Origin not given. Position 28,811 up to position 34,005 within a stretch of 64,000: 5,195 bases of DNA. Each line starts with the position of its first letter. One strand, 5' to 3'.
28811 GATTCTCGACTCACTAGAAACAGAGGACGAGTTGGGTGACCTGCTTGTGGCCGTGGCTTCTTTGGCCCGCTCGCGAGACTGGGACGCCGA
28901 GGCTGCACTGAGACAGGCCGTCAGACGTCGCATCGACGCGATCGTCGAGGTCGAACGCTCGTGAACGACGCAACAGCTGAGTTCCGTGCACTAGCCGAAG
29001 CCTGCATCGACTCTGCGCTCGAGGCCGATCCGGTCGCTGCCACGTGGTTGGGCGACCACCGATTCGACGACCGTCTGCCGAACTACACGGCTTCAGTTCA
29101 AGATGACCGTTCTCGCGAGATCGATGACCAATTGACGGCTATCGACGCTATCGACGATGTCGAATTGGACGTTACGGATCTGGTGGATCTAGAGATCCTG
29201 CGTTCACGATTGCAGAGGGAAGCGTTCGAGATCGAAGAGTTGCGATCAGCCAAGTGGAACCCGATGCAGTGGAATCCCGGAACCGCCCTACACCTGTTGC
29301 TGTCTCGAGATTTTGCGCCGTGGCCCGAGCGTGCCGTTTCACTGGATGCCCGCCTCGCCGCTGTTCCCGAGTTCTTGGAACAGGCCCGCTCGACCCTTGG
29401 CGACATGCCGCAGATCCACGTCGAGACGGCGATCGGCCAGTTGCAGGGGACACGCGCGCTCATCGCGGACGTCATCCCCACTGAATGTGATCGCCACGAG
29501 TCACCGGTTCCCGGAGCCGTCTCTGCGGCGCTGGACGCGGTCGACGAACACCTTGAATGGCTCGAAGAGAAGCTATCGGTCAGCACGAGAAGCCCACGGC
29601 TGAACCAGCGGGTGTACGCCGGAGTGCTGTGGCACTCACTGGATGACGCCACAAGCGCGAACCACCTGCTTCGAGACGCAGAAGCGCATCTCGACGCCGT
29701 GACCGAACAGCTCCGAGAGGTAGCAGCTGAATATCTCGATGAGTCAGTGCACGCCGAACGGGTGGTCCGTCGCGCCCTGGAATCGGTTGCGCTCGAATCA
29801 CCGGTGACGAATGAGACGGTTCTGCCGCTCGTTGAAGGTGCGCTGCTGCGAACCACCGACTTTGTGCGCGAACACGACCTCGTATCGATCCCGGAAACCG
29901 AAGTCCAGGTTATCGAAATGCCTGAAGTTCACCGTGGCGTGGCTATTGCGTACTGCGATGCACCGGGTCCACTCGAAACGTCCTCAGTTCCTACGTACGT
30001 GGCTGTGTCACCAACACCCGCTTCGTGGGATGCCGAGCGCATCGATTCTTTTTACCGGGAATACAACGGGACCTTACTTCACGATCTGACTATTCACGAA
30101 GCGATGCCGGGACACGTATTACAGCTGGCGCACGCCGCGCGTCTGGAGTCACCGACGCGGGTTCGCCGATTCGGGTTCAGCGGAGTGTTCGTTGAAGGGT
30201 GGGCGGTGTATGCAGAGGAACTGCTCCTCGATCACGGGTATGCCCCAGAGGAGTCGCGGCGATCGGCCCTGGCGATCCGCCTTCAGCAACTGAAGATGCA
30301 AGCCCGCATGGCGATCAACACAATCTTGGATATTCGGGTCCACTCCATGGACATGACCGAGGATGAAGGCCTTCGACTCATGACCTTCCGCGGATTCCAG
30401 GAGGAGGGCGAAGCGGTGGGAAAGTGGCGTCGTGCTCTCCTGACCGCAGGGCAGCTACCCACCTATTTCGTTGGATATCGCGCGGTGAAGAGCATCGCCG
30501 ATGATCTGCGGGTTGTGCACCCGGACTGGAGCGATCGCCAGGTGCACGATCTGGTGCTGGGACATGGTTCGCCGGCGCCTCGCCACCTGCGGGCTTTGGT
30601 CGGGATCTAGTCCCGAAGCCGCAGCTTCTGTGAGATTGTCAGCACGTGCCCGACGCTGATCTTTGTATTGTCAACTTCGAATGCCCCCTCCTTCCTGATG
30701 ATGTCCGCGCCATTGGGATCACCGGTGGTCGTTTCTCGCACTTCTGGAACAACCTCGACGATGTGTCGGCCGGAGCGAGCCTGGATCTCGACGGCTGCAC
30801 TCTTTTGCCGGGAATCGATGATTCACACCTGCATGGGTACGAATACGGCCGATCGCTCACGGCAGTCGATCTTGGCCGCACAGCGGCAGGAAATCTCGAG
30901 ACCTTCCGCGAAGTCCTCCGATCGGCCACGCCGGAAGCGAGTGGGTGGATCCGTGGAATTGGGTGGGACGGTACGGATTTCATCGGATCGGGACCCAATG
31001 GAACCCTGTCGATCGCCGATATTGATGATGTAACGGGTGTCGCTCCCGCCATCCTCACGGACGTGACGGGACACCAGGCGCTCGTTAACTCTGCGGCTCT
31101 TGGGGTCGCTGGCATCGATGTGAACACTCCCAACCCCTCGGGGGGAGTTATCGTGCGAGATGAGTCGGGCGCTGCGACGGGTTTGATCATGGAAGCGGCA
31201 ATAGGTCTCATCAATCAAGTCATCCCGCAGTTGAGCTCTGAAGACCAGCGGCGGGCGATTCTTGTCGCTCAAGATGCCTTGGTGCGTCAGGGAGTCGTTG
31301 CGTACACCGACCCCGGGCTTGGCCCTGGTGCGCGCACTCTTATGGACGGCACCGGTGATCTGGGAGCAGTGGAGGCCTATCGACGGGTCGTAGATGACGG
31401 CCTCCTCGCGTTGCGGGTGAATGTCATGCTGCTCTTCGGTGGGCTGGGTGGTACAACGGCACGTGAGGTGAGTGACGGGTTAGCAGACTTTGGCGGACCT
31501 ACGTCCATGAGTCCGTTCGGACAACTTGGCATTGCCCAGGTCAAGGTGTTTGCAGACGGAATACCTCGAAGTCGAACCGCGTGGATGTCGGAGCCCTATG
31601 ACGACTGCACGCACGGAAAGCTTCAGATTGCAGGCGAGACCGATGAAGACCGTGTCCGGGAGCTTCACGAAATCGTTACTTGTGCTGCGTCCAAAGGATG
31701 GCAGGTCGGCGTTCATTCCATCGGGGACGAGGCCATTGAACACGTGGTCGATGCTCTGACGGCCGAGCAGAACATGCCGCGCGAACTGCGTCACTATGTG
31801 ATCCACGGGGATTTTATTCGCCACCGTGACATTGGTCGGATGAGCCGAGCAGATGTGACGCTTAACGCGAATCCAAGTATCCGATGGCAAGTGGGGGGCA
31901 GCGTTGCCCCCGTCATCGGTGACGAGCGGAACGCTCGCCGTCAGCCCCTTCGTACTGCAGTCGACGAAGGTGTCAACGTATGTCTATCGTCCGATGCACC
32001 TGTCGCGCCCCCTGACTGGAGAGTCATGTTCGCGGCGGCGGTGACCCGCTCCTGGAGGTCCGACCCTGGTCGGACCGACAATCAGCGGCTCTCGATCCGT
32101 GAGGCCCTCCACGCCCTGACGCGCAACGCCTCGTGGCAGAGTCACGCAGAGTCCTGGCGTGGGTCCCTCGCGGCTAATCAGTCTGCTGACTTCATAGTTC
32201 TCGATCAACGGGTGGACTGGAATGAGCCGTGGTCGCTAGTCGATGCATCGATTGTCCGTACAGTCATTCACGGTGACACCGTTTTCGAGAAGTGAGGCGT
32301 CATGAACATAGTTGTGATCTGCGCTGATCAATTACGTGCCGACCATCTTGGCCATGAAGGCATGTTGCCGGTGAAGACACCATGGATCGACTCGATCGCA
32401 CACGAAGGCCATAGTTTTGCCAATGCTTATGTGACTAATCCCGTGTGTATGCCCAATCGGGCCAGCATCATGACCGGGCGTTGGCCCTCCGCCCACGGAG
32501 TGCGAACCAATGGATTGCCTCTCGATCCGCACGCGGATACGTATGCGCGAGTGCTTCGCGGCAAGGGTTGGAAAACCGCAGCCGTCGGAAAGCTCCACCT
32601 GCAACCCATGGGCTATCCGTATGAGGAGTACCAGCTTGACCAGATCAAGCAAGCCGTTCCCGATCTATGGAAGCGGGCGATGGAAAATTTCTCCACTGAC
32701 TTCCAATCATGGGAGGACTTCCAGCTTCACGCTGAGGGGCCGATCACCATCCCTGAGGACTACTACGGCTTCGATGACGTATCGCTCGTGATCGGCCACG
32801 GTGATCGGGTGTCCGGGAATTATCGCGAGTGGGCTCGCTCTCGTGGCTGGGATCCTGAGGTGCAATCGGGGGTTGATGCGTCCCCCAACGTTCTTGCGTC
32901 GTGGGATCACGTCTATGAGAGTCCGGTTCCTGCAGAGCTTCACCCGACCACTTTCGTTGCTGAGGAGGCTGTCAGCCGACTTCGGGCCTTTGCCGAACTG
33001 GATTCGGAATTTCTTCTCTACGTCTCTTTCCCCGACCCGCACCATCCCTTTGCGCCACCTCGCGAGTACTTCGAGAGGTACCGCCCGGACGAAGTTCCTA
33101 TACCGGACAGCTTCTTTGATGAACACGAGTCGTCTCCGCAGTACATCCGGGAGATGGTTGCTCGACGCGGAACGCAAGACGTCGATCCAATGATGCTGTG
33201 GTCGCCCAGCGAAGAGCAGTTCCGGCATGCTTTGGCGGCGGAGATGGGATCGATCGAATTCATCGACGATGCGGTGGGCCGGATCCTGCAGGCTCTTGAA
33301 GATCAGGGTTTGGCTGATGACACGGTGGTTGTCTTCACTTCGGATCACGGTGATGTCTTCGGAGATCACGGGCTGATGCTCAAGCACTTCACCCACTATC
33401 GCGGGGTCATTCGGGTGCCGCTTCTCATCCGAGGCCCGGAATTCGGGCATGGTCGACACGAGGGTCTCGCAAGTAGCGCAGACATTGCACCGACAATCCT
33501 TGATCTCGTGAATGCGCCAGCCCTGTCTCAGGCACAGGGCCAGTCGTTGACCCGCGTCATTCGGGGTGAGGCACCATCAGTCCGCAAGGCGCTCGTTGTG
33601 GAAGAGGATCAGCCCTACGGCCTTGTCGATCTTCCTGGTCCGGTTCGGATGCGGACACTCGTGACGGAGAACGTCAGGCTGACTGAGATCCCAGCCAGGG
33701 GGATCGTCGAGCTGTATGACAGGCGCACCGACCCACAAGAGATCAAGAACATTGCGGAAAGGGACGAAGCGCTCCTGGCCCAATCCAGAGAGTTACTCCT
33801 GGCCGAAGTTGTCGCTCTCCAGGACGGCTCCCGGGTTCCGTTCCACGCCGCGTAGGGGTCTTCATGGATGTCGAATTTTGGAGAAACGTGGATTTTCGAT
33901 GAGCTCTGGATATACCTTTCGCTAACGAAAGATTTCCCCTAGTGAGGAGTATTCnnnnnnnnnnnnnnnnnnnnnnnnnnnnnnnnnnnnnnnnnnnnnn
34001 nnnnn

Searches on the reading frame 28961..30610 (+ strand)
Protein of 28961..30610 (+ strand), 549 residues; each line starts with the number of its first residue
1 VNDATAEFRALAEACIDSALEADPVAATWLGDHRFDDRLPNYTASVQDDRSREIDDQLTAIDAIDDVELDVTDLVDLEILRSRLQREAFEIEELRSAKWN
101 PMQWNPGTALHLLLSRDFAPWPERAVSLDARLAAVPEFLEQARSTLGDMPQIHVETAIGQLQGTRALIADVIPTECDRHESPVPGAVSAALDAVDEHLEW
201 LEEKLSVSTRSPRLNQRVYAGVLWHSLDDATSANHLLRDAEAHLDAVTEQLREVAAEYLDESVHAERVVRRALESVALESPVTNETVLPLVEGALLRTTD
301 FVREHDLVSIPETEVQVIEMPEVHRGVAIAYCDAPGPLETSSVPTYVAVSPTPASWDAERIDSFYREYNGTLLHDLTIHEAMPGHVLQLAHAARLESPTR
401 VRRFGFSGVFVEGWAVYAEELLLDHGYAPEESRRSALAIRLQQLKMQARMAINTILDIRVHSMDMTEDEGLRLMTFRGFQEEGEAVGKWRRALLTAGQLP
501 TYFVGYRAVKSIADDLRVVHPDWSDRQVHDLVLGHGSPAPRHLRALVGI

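Call 57: search_protein_families(library=pfam, proteins=[window:28961-30610:+], max_evalue=0.00001)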
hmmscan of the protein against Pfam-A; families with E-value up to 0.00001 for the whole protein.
window:28961-30610:+ (549 aa): 1 family
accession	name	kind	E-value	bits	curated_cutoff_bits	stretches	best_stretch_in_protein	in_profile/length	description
PF05960.17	DUF885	-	4.5e-87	294.3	32.4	1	24-547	1-532/532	Bacterial protein of unknown function (DUF885)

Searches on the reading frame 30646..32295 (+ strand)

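Call 57: search_protein_families(library=pfam, proteins=[window:30646-32295:+], max_evalue=0.00001)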
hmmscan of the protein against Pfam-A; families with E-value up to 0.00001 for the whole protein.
window:30646-32295:+ (549 aa): 2 families
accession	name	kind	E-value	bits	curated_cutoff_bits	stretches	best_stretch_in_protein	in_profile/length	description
PF07969.17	Amidohydro_3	-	2e-74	252.2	29.7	1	47-547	4-472/472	Amidohydrolase family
PF01979.26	Amidohydro_1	-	2.2e-06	27.6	25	0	429-546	229-345/345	Amidohydrolase family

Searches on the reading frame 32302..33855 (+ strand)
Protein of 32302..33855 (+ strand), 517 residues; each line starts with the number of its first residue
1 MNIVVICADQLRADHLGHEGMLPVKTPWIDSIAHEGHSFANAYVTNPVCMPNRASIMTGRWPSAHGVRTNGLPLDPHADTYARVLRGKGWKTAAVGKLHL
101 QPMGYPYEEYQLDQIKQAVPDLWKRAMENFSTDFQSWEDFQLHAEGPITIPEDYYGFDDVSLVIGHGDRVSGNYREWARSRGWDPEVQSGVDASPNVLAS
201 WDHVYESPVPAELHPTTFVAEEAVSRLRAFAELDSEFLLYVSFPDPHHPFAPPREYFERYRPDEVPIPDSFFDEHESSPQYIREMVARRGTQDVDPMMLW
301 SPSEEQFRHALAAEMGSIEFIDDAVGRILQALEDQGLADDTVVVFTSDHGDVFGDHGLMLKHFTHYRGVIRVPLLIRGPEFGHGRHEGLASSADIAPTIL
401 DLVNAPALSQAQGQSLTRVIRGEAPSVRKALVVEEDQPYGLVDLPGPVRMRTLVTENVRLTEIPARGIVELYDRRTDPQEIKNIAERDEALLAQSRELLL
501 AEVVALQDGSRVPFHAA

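Call 57: search_protein_families(library=pfam, proteins=[window:32302-33855:+], max_evalue=0.00001)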
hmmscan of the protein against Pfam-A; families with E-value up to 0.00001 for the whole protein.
window:32302-33855:+ (517 aa): 3 families
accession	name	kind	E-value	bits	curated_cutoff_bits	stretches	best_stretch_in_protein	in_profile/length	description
PF00884.28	Sulfatase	-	1.3e-43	149.9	25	1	2-404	2-300/301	Sulfatase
PF01663.27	Phosphodiest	-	9.1e-17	62.1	23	2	4-81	2-75/342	Type I phosphodiesterase / nucleotide pyrophosphatase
PF16347.10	SGSH_C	-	2.9e-11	44.2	29.3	1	354-489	1-136/154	N-sulphoglucosamine sulphohydrolase, C-terminal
